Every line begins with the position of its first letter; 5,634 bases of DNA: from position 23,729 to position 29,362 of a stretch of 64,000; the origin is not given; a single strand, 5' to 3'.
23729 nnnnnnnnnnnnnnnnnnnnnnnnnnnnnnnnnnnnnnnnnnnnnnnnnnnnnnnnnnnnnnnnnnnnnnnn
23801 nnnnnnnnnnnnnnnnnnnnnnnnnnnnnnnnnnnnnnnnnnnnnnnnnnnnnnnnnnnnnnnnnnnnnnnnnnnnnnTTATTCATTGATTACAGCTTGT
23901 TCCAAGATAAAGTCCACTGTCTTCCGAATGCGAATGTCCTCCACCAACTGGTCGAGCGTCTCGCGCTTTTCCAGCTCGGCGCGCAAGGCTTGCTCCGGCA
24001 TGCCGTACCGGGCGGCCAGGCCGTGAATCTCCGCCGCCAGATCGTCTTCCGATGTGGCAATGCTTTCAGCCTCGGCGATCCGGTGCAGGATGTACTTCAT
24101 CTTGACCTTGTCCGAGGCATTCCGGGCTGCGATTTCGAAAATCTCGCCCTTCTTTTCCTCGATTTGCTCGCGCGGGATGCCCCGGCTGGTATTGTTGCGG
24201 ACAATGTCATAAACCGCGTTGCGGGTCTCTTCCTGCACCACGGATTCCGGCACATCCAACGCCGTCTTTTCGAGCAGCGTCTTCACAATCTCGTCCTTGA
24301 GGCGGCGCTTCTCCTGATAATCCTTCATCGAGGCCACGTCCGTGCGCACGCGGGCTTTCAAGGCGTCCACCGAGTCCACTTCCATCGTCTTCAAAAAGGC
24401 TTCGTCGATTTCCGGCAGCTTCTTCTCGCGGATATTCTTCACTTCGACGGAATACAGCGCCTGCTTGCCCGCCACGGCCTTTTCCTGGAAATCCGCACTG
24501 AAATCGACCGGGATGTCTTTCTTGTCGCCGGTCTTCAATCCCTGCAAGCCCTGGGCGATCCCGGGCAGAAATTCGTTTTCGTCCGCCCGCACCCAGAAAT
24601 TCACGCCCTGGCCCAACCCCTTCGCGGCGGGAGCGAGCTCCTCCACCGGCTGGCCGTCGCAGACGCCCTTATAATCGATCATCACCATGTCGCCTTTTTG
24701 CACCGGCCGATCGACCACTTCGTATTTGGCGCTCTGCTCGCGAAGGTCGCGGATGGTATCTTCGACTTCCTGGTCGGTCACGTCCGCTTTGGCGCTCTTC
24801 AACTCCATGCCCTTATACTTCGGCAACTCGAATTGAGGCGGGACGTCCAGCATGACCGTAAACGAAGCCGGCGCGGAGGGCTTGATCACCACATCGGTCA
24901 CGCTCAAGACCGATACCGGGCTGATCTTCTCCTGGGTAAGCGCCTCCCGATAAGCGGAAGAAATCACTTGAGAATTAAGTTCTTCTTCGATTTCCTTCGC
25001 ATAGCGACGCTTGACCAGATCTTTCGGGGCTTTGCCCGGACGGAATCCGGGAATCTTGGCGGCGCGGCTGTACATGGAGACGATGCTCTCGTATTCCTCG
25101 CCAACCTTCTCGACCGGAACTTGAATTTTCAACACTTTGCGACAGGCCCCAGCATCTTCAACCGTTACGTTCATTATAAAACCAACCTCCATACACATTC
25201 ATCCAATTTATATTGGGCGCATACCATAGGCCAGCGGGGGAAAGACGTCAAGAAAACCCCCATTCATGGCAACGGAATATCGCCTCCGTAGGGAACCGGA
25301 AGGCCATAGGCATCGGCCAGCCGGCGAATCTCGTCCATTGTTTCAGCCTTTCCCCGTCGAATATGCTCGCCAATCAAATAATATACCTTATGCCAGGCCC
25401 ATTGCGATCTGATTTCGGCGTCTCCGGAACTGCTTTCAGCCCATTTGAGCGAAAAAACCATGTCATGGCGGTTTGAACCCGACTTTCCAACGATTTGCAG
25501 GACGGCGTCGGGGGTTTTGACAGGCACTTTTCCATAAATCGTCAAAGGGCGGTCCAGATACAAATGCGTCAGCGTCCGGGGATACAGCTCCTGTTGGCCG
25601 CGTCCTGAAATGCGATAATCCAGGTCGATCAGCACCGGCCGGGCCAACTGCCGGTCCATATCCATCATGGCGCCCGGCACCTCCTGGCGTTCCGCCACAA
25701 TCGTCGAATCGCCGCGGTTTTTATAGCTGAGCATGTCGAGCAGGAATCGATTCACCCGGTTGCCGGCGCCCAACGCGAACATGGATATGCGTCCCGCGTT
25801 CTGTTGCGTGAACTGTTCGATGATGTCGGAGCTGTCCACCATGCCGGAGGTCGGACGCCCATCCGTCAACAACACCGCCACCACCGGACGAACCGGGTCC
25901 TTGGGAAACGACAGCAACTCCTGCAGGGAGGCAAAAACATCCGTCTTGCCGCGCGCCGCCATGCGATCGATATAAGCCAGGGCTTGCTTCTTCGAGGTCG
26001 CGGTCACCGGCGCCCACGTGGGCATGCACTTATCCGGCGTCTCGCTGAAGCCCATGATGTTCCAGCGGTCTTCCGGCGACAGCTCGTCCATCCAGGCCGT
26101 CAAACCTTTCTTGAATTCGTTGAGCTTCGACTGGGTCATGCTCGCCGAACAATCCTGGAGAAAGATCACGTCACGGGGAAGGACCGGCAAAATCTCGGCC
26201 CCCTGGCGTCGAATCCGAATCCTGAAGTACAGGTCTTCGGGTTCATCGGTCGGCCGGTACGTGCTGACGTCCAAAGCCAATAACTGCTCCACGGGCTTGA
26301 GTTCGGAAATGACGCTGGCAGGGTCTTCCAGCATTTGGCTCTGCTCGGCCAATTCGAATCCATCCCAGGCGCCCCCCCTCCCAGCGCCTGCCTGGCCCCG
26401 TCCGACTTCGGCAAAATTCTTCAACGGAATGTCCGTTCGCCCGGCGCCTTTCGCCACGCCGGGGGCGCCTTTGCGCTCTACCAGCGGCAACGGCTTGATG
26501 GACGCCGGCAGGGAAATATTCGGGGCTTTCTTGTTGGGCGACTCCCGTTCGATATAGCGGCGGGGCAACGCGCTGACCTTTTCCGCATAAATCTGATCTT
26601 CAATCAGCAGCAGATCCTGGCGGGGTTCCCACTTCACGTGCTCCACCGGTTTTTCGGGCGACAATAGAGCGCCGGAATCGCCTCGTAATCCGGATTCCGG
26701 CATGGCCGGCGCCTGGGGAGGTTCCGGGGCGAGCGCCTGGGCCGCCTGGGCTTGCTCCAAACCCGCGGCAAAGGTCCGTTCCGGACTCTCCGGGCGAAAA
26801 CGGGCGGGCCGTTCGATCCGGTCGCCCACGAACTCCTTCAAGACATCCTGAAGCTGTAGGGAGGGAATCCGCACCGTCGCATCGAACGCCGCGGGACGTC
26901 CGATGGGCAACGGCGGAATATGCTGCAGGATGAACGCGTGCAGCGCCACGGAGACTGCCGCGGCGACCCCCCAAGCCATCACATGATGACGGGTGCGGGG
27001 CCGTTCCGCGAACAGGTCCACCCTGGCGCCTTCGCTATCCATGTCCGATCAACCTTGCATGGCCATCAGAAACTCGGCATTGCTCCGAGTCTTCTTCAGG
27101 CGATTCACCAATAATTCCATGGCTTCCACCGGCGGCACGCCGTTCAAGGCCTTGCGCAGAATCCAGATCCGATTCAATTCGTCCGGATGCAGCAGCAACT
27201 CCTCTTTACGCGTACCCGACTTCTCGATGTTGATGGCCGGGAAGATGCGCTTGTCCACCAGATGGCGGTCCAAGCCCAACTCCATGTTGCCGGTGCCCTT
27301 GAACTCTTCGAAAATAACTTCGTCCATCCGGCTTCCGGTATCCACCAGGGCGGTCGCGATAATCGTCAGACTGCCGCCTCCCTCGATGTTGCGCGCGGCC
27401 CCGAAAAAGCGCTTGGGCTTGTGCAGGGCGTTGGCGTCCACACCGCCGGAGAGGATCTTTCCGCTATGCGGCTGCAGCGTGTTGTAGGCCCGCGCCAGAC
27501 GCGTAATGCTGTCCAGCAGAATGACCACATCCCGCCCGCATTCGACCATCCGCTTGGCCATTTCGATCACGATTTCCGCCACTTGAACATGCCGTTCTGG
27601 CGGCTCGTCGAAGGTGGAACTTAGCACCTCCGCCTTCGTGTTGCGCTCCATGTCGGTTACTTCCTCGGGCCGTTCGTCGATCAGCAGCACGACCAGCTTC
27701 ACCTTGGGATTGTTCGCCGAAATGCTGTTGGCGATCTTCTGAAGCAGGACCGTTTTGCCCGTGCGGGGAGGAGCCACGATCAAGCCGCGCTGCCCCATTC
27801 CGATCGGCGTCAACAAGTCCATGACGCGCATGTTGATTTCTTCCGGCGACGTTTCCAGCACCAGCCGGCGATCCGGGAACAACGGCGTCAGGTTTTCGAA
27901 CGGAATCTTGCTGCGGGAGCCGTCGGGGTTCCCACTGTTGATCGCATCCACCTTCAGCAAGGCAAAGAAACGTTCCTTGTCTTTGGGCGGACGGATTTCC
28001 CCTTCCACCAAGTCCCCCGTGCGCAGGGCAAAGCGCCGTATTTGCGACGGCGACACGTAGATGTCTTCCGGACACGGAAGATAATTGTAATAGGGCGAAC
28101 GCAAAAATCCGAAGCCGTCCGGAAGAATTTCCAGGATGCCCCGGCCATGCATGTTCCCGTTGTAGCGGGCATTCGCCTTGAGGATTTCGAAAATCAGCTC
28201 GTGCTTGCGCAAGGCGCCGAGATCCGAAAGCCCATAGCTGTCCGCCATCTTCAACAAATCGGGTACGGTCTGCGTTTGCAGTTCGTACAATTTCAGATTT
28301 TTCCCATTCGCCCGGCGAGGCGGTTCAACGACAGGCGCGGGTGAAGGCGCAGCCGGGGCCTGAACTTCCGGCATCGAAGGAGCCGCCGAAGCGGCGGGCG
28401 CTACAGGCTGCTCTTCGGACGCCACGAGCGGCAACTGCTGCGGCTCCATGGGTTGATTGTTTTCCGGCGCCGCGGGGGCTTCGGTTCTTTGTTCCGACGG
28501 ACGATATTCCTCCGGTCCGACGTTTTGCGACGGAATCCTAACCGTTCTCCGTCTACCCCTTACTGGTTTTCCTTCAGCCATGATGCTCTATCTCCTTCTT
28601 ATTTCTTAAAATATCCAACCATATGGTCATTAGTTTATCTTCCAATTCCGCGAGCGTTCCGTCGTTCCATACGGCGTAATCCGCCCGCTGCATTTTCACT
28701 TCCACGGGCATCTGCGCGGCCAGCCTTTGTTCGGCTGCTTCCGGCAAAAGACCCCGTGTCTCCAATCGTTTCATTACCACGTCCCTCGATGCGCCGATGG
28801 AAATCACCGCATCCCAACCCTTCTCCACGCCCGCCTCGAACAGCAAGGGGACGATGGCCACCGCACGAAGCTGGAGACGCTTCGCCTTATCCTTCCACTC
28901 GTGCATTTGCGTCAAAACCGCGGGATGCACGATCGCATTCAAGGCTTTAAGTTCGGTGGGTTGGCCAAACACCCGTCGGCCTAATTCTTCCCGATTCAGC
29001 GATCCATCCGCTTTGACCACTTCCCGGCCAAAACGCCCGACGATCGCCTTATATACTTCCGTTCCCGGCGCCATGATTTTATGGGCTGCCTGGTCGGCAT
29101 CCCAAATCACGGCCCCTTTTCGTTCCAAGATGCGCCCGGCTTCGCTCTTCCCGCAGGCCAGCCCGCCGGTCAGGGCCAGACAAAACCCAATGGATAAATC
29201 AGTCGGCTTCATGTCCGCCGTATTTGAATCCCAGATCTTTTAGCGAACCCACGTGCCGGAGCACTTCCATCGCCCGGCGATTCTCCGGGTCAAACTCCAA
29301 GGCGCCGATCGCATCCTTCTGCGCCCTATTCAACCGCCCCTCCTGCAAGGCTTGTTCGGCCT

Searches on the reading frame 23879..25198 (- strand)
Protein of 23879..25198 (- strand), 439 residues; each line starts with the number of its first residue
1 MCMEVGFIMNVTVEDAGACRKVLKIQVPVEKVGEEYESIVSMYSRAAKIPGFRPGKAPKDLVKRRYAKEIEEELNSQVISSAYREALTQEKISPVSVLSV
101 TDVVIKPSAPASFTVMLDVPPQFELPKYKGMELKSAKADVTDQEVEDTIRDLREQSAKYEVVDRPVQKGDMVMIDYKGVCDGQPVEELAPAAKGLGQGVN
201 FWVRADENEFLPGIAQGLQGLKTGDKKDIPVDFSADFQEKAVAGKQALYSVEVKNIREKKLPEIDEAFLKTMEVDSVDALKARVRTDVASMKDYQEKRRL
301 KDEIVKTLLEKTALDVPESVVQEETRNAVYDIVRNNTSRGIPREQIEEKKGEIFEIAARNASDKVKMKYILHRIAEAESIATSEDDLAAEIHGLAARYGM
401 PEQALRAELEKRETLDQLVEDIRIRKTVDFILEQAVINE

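Call 14: search_protein_families(library=pfam, proteins=[window:23879-25198:-], max_evalue=0.01)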
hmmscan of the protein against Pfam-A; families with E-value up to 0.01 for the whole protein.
window:23879-25198:- (439 aa): 3 families
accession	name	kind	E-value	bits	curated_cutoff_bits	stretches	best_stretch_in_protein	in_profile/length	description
PF05697.18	Trigger_N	-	4e-36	124.9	22.2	1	9-151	1-143/144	Bacterial trigger factor protein (TF)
PF05698.19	Trigger_C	-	2.3e-26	93.2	22.7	1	276-433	1-162/162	Bacterial trigger factor protein (TF) C-terminus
PF00254.34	FKBP_C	-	6.7e-11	42.8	21.1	1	164-253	3-93/94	FKBP-type peptidyl-prolyl cis-trans isomerase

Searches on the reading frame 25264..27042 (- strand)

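Call 14: search_protein_families(library=pfam, proteins=[window:25264-27042:-], max_evalue=0.01)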
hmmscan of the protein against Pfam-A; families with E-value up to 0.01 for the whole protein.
window:25264-27042:- (592 aa): 3 families
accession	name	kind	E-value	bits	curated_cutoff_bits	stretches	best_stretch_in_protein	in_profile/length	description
PF13768.12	VWA_3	-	1.3e-17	64.7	27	1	291-444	2-151/155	von Willebrand factor type A domain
PF00092.34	VWA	-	2.8e-14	54.1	23.8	1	291-443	1-155/174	von Willebrand factor type A domain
PF13519.12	VWA_2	-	9.2e-09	36.3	27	1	292-395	1-106/107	von Willebrand factor type A domain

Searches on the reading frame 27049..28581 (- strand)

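Call 14: search_protein_families(library=pfam, proteins=[window:27049-28581:-], max_evalue=0.01)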
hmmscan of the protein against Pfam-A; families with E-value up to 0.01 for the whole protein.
window:27049-28581:- (510 aa): 6 families
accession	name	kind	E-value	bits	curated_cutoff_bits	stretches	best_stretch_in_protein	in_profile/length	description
PF07497.18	Rho_RNA_bind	-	5.6e-33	113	27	1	147-219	2-72/73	Rho termination factor, RNA-binding domain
PF00006.31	ATP-synt_ab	-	2.4e-27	96.4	29.5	1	251-455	2-211/213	ATP synthase alpha/beta family, nucleotide-binding domain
PF07498.18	Rho_N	-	1.4e-11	44.6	24.9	1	100-140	1-41/43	Rho termination factor, N-terminal domain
PF19568.5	Spore_III_AA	-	0.0011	18.5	27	1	263-306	144-188/306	Sporulation stage III, protein AA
PF05729.18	NACHT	-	0.0034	17.7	26.7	1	275-367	12-98/167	NACHT domain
PF22707.2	S1CSD-TOTE-2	-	0.0088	16.5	27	0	148-194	5-40/60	S1/CSD-like domain 2 of the TOTE conflict systems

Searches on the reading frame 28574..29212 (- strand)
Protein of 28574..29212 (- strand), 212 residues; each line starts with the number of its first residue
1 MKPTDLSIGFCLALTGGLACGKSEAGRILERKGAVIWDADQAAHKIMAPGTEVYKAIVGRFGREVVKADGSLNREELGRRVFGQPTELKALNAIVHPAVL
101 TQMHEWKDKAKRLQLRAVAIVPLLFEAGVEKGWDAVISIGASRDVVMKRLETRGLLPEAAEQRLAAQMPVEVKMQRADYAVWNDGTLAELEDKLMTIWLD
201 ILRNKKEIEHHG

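Call 14: search_protein_families(library=pfam, proteins=[window:28574-29212:-], max_evalue=0.01)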
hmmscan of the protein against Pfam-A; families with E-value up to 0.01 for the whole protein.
window:28574-29212:- (212 aa): 2 families
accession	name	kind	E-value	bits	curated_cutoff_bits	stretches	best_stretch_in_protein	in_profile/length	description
PF01121.26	CoaE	-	5.6e-43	147.1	27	1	11-189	2-180/180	Dephospho-CoA kinase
PF13238.12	AAA_18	-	0.0037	18.2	29.4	0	13-154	2-112/128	AAA domain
